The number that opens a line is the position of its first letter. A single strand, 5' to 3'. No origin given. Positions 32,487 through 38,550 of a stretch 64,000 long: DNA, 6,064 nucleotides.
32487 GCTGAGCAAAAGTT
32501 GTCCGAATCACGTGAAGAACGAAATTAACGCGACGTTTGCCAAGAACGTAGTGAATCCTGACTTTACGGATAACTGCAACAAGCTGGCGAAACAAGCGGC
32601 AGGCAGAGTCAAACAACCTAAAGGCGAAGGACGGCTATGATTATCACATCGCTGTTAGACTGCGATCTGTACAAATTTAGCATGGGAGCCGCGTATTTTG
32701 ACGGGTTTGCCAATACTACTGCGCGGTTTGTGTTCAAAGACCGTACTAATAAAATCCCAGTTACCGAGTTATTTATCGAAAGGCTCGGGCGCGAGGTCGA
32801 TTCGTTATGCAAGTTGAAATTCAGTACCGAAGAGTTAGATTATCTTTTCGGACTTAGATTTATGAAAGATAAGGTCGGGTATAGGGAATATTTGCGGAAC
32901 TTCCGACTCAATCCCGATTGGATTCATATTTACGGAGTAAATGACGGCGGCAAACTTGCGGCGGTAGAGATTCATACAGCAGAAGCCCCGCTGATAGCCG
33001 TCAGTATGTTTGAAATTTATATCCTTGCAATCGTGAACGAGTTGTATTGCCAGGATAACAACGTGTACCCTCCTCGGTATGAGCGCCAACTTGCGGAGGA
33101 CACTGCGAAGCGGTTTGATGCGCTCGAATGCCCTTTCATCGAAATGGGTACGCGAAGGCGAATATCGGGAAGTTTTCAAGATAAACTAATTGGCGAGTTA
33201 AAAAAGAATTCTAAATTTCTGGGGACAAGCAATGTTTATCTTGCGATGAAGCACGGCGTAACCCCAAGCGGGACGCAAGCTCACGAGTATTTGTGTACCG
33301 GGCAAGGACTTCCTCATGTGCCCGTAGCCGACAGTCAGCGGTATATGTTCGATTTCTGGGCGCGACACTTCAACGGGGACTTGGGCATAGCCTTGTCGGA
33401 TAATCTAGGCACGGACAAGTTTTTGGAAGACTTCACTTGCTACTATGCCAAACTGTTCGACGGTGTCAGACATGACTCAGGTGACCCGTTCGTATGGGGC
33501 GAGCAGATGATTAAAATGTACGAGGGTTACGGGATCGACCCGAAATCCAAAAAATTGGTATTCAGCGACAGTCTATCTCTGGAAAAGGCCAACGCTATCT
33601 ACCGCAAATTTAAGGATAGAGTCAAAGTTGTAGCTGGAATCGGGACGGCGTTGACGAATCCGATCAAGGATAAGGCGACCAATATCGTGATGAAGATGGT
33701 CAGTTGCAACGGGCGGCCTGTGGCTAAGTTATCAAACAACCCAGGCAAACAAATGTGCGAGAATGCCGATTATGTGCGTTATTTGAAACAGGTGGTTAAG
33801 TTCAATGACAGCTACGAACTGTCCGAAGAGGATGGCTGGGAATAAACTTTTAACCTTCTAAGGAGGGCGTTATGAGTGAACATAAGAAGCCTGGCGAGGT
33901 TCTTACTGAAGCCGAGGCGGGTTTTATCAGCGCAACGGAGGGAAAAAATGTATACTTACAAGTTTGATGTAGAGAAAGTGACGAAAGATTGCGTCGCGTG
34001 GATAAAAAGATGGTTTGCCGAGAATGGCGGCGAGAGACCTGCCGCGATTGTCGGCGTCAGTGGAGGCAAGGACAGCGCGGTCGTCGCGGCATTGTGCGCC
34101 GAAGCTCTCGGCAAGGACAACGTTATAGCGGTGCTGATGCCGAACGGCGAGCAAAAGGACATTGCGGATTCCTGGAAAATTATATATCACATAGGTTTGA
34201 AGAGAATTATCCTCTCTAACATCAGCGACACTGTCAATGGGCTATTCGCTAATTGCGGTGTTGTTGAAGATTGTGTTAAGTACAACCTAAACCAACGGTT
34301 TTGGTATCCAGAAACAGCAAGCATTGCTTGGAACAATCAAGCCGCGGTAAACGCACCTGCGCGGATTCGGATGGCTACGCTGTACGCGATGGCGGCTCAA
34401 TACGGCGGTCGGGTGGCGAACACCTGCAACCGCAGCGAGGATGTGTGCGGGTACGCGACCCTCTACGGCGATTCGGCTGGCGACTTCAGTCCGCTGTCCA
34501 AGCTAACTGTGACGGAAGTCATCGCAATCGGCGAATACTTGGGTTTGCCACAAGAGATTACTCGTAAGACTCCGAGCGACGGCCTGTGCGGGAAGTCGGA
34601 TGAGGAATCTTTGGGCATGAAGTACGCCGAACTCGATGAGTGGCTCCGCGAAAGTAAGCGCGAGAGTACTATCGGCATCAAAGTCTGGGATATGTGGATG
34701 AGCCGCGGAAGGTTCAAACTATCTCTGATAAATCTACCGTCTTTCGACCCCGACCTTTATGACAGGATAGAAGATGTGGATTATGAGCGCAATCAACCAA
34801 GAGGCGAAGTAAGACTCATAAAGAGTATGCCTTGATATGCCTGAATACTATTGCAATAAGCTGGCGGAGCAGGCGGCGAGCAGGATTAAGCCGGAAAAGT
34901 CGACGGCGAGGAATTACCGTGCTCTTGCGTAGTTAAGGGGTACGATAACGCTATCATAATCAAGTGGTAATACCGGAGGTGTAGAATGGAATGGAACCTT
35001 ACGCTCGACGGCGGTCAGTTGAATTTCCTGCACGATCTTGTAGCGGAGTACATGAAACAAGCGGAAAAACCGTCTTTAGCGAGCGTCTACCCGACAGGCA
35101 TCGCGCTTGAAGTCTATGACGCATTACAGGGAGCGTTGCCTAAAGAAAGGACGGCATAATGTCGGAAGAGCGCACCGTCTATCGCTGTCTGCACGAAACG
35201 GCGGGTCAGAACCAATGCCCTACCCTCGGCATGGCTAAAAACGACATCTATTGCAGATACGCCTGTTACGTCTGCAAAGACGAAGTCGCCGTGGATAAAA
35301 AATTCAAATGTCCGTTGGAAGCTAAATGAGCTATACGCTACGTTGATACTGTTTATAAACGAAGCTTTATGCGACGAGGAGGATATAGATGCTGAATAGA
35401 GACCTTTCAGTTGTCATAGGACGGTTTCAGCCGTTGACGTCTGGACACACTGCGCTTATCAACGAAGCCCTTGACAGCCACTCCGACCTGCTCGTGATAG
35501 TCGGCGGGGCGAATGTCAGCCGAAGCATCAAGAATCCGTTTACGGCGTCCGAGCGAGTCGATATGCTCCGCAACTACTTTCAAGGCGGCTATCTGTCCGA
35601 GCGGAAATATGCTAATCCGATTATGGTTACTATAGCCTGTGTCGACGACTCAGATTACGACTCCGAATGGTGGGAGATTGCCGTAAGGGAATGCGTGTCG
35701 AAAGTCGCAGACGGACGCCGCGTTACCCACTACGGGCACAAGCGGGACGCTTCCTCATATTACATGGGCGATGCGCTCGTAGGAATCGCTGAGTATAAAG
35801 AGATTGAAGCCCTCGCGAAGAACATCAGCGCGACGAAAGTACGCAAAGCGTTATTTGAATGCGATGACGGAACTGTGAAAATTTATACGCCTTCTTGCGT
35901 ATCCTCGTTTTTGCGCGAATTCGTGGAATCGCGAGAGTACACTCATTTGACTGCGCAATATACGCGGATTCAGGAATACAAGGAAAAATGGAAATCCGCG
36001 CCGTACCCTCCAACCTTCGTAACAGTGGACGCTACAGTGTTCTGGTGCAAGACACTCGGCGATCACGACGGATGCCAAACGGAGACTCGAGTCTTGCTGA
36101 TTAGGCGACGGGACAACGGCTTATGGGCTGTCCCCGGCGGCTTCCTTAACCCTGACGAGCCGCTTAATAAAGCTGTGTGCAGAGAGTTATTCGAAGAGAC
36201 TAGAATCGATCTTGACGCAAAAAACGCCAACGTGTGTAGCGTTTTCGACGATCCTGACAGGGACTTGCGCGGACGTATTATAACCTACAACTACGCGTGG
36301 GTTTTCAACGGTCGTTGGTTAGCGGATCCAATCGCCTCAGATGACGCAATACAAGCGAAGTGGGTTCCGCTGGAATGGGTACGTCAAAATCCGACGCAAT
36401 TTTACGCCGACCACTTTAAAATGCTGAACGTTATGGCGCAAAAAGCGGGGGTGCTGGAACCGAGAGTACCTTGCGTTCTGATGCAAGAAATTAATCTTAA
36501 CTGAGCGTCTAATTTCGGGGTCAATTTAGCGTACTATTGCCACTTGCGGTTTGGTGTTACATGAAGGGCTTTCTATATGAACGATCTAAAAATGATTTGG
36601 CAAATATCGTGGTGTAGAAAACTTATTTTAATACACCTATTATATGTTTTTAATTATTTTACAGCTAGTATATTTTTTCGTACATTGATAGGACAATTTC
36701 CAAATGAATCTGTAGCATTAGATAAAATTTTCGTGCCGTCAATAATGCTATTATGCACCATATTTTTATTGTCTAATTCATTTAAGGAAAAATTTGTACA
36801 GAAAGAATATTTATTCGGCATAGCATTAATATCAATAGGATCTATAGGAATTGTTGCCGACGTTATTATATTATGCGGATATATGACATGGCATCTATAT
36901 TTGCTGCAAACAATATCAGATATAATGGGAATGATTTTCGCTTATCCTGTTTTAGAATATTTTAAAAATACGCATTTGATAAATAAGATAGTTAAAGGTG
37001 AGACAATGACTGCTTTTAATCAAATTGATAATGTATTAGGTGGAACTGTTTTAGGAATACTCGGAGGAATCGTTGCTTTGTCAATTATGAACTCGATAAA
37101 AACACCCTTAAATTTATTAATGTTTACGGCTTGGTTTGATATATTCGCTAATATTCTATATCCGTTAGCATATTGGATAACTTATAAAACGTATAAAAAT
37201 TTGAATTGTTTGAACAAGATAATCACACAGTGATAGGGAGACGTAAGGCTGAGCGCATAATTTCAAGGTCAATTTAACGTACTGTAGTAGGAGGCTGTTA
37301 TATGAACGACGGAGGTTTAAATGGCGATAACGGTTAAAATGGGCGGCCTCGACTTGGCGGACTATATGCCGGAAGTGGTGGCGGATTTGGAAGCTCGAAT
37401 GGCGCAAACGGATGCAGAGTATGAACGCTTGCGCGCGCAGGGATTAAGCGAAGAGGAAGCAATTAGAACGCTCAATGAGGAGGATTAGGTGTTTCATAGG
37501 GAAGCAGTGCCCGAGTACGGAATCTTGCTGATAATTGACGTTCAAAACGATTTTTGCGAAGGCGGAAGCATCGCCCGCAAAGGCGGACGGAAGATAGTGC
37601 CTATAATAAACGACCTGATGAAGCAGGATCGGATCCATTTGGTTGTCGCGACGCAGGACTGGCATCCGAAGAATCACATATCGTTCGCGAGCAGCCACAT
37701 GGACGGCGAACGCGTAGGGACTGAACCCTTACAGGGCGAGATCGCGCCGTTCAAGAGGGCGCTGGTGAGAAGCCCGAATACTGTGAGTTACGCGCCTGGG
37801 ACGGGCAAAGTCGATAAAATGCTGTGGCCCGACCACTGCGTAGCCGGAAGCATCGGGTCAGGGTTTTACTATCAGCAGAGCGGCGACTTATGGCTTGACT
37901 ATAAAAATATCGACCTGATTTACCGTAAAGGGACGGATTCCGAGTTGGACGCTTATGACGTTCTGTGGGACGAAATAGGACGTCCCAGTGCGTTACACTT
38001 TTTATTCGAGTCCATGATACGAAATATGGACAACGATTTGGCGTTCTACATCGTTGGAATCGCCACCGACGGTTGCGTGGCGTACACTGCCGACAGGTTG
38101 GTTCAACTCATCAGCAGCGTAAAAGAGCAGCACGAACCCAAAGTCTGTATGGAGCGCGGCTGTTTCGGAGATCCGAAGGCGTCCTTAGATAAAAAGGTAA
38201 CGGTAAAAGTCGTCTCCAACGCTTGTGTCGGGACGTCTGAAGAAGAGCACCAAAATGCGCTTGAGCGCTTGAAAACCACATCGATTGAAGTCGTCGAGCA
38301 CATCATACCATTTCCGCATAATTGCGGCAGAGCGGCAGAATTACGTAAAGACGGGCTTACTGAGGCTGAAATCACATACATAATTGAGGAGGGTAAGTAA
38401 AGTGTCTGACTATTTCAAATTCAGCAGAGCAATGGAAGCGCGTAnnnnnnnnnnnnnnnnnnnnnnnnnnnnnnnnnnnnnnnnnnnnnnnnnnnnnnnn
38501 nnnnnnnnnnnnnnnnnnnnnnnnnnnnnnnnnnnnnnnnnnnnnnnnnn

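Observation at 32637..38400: Phage-encoded deamidated NAD+ salvage route (PncB - NadE - NMNAT/Nudix - PncA, plus a second PncA at 15242-16189)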

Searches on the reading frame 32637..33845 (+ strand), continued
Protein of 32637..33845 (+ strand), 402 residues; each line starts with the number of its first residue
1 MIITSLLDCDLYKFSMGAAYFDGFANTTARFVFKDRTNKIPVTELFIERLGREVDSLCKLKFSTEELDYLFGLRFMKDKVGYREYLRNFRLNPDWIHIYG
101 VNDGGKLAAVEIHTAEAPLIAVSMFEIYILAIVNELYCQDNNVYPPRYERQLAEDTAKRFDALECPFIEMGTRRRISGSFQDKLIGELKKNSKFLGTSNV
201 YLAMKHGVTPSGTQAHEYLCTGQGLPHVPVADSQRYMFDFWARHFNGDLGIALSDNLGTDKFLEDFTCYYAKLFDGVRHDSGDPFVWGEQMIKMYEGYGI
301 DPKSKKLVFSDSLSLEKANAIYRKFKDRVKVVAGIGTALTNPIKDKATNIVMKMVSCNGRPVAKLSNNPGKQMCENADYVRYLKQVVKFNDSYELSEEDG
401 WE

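Call 59: search_protein_families(library=pfam, proteins=[L011:17328-18224:+, L011:18158-18859:+, L011:18856-19518:+, L011:19956-21176:+, L011:21178-21690:+, L011:21959-22894:+, L011:22797-24953:+, L011:25112-25729:+, L011:26402-27382:+, L011:27755-28429:+], max_evalue=0.001)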
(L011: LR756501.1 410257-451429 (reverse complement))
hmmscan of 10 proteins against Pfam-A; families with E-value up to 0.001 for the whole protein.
L011:17328-18224:+ (298 aa): 0 families

L011:18158-18859:+ (233 aa): 0 families

L011:18856-19518:+ (220 aa): 0 families

L011:19956-21176:+ (406 aa): 2 families
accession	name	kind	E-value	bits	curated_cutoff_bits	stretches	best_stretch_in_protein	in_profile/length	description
PF04095.22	NAPRTase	-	2.4e-63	214.5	20.8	1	174-405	1-237/239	Nicotinate phosphoribosyltransferase (NAPRTase) family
PF17767.7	NAPRTase_N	-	2.8e-27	96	32.6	1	21-140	1-125/125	Nicotinate phosphoribosyltransferase (NAPRTase) N-terminal domain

L011:21178-21690:+ (170 aa): 0 families

L011:21959-22894:+ (311 aa): 2 families
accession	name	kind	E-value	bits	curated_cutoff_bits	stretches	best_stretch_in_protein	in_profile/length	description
PF02540.23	NAD_synthase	-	1.8e-62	211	21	1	11-223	5-207/242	NAD synthase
PF03054.22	tRNA_Me_trans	-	4.8e-05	23.5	20.6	0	28-91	4-72/202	tRNA methyl transferase HUP domain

L011:22797-24953:+ (718 aa): 2 families
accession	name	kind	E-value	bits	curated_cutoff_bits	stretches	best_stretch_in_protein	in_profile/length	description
PF00593.30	TonB_dep_Rec_b-barrel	-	2.6e-23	84.1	27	1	268-675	38-436/436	TonB dependent receptor-like, beta-barrel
PF07715.20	Plug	-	5.6e-09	36.9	23.9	1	91-194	8-106/107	TonB-dependent Receptor Plug Domain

L011:25112-25729:+ (205 aa): 0 families

L011:26402-27382:+ (326 aa): 5 families
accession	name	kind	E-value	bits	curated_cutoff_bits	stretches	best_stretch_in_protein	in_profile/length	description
PF13521.12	AAA_28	-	1.5e-23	84.2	27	1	157-311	1-164/164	AAA domain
PF01712.25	dNK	-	9.3e-05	22.7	27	0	158-187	1-30/203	Deoxynucleoside kinase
PF06574.18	FAD_syn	-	0.00014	22.2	27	1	5-25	10-30/158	FAD synthetase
PF01467.32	CTP_transf_like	-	0.00072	20.2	21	0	6-51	2-52/133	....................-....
PF13238.12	AAA_18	-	0.00075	20.4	29.4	0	158-188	1-25/128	AAA domain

L011:27755-28429:+ (224 aa): 1 family
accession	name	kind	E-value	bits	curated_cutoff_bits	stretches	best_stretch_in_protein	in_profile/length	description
PF00857.26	Isochorismatase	-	3.5e-13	50.5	27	1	4-158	2-134/175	Isochorismatase domain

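Call 93: find_related_loci(query=window:32637-33842:+, collection=genome_contigs, flank=6000)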
Query window:32637-33842:+ (402 aa) in genome_contigs; peptide patterns used: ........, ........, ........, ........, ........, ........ (x = any residue, [..] = any of these).
19 stretches matched a pattern, but none encodes a relative of the query by tblastn (E <= 1e-3).

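Call 106: find_related_loci(query=A3, collection=viral_contigs, flank=10000)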
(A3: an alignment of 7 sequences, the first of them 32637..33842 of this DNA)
Query A3 (402 aa) in viral_contigs; peptide patterns used: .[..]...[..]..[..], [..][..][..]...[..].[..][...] (x = any residue, [..] = any of these).
490 stretches matched a pattern; 437 encode a relative of the query (tblastn E <= 1e-3); the best 80 are kept; 80 distinct loci.
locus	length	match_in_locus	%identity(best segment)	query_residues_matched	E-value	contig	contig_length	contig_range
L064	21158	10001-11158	48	2-388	1e-112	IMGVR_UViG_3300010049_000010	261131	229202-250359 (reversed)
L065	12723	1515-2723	45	2-399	3e-101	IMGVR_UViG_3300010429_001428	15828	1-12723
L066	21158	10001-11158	45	1-388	1e-100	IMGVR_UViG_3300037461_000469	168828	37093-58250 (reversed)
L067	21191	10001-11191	46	1-387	8e-101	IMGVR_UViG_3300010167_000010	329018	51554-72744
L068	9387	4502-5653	44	2-389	9e-99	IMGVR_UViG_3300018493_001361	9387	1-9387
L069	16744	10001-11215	43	2-397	4e-98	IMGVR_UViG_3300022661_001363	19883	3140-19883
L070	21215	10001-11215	43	2-397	4e-98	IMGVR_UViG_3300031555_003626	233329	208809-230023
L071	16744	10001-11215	43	2-397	4e-98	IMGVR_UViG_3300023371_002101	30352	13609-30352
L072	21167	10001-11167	42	2-388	5e-97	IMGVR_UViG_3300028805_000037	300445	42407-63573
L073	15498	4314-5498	44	2-389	2e-96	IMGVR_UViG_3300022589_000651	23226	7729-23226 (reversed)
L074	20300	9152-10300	44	2-386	5e-96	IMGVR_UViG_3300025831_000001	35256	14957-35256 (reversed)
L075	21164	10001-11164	45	1-391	9e-96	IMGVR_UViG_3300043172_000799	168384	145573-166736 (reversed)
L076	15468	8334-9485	44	2-384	2e-95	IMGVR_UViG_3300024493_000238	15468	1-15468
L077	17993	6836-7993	44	2-389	3e-95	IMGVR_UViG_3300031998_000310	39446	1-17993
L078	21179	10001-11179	43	2-389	3e-95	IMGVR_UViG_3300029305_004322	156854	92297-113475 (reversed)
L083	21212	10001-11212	42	2-387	6e-94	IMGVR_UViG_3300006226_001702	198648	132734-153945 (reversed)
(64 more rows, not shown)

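Call 108: search_protein_families(library=pfam, proteins=[L083:7200-8231:+, L083:8235-9266:+, L083:9241-9987:+, L083:10001-11212:+, L072:9408-10001:+, L072:12002-12685:+, L072:13375-14448:+, L067:8301-9311:+, L067:9307-9996:+, L067:12913-13704:+], max_evalue=0.001)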
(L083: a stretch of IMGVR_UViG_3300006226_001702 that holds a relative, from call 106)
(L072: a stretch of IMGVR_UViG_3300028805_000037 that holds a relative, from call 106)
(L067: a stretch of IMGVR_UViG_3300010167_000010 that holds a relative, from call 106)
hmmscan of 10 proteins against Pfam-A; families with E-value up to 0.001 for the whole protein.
L083:7200-8231:+ (344 aa): 2 families
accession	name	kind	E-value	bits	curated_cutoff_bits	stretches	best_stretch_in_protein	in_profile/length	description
PF00293.34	NUDIX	-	1.2e-16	61.3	21.1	1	215-342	8-133/134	NUDIX domain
PF01467.32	CTP_transf_like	-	1.1e-11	45.6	21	1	18-72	1-56/133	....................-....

L083:8235-9266:+ (344 aa): 1 family
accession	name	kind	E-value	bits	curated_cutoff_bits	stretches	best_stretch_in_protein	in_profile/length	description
PF00857.26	Isochorismatase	-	6e-16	59.4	27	1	129-341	2-174/175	Isochorismatase domain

L083:9241-9987:+ (249 aa): 1 family
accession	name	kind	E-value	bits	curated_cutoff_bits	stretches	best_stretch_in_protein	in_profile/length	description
PF02540.23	NAD_synthase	-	1.9e-52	178.3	21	1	18-234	5-220/242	NAD synthase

L083:10001-11212:+ (404 aa): 2 families
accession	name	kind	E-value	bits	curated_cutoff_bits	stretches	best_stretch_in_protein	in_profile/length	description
PF04095.22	NAPRTase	-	3.7e-69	233.6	20.8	1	170-403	3-234/239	Nicotinate phosphoribosyltransferase (NAPRTase) family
PF17767.7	NAPRTase_N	-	1.5e-30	106.5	32.6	1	6-127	1-125/125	Nicotinate phosphoribosyltransferase (NAPRTase) N-terminal domain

L072:9408-10001:+ (198 aa): 1 family
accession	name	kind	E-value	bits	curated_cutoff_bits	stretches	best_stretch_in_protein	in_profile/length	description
PF00857.26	Isochorismatase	-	2.1e-11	44.6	27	1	14-179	2-163/175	Isochorismatase domain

L072:12002-12685:+ (228 aa): 1 family
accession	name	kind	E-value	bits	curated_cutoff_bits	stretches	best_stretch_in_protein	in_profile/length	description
PF02540.23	NAD_synthase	-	4.3e-56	190.2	21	1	7-227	4-227/242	NAD synthase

L072:13375-14448:+ (358 aa): 2 families
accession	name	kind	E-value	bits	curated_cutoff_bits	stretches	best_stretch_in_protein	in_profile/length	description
PF00293.34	NUDIX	-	2.6e-17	63.5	21.1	1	227-351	10-132/134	NUDIX domain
PF01467.32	CTP_transf_like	-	6.3e-14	52.7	21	1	24-158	1-131/133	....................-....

L067:8301-9311:+ (337 aa): 3 families
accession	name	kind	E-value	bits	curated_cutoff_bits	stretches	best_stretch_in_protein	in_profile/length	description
PF00293.34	NUDIX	-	2.6e-18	66.7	21.1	1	206-319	8-119/134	NUDIX domain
PF01467.32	CTP_transf_like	-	2.8e-10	41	21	1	5-141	1-132/133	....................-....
PF22327.2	Nudt16-like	-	0.00038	20.9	27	1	225-302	33-106/161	U8 snoRNA-decapping enzyme-like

L067:9307-9996:+ (230 aa): 1 family
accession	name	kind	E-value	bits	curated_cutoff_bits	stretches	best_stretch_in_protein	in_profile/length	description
PF00857.26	Isochorismatase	-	1e-16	61.9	27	1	11-224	2-173/175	Isochorismatase domain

L067:12913-13704:+ (264 aa): 1 family
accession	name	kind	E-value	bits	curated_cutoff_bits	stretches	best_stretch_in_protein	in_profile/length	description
PF02540.23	NAD_synthase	-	3e-47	161.2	21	1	26-258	3-228/242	NAD synthase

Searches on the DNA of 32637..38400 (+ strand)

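Call 6: search_dna_similar(query=window:32637-38400:+, collection=phages, mode=near, max_rows=20)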
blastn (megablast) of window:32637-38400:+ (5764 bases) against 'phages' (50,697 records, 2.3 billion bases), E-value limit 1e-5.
No match.
